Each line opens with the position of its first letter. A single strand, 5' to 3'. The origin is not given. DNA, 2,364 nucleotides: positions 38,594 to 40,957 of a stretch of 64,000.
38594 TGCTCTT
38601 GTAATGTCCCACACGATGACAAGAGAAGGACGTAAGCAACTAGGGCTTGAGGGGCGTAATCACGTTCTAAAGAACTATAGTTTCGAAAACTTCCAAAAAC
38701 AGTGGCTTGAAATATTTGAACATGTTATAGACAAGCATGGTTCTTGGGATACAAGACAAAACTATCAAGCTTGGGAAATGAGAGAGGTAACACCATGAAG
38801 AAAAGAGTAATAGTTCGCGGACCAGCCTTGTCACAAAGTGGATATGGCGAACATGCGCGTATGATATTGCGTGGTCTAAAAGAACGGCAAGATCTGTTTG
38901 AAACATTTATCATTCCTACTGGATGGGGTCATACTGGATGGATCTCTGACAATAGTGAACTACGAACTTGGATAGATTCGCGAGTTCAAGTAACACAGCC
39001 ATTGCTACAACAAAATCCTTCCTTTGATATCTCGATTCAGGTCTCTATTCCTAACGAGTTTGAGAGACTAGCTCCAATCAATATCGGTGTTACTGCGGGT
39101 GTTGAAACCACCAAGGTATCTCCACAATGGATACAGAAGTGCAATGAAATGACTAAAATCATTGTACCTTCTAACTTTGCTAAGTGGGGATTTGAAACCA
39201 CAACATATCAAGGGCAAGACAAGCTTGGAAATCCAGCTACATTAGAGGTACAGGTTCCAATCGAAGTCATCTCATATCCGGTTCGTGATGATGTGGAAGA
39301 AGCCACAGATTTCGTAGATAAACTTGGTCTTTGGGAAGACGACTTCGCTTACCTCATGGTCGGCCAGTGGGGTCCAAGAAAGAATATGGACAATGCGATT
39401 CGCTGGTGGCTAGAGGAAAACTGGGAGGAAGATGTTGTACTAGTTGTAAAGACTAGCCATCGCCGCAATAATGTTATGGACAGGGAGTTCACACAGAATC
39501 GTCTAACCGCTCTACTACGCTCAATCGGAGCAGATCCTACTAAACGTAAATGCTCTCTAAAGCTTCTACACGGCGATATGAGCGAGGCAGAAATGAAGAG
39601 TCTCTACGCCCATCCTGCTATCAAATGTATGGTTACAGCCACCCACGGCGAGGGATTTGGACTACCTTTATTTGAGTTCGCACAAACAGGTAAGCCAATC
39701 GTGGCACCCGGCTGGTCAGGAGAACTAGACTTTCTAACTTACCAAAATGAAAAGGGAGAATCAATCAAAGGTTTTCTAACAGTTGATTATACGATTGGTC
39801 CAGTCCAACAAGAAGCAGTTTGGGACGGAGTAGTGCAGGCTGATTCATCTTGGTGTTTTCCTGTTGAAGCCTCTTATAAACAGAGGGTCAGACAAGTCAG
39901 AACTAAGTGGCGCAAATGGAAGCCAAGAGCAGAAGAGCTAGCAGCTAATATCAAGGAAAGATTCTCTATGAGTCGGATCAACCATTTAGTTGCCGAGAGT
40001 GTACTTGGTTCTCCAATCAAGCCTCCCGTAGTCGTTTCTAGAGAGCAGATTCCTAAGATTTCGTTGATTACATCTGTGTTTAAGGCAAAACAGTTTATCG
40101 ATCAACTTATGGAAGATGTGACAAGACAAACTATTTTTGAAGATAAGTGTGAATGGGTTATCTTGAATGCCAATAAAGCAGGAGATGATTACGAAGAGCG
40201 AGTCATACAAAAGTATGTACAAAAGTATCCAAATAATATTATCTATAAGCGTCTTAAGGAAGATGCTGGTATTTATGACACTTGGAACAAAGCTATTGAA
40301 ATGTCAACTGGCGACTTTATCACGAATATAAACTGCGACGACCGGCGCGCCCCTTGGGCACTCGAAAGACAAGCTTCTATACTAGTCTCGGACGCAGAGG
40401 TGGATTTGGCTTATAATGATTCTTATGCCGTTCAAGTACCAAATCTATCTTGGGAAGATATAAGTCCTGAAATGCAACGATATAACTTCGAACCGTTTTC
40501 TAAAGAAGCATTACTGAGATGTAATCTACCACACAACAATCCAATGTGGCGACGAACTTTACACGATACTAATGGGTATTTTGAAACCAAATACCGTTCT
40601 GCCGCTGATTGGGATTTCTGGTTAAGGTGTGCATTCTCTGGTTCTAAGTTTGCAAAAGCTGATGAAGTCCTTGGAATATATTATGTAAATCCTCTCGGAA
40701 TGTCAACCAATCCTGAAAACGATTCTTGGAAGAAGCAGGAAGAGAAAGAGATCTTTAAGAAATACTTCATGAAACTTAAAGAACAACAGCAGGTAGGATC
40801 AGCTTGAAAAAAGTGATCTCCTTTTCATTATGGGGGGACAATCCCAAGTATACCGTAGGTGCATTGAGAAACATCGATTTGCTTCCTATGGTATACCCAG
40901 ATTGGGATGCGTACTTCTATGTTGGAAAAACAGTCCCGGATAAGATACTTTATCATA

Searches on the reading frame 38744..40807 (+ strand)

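Call 14: search_protein_families(library=phrogs, proteins=[window:38744-40807:+], max_evalue=0.00001)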
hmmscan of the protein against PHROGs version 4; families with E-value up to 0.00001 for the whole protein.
window:38744-40807:+ (687 aa): 1 family
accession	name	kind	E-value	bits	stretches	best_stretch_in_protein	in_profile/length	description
phrog_2170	-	moron, auxiliary metabolic gene and host takeover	7.5e-13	49.3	1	31-333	15-295/374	glycosyltransferase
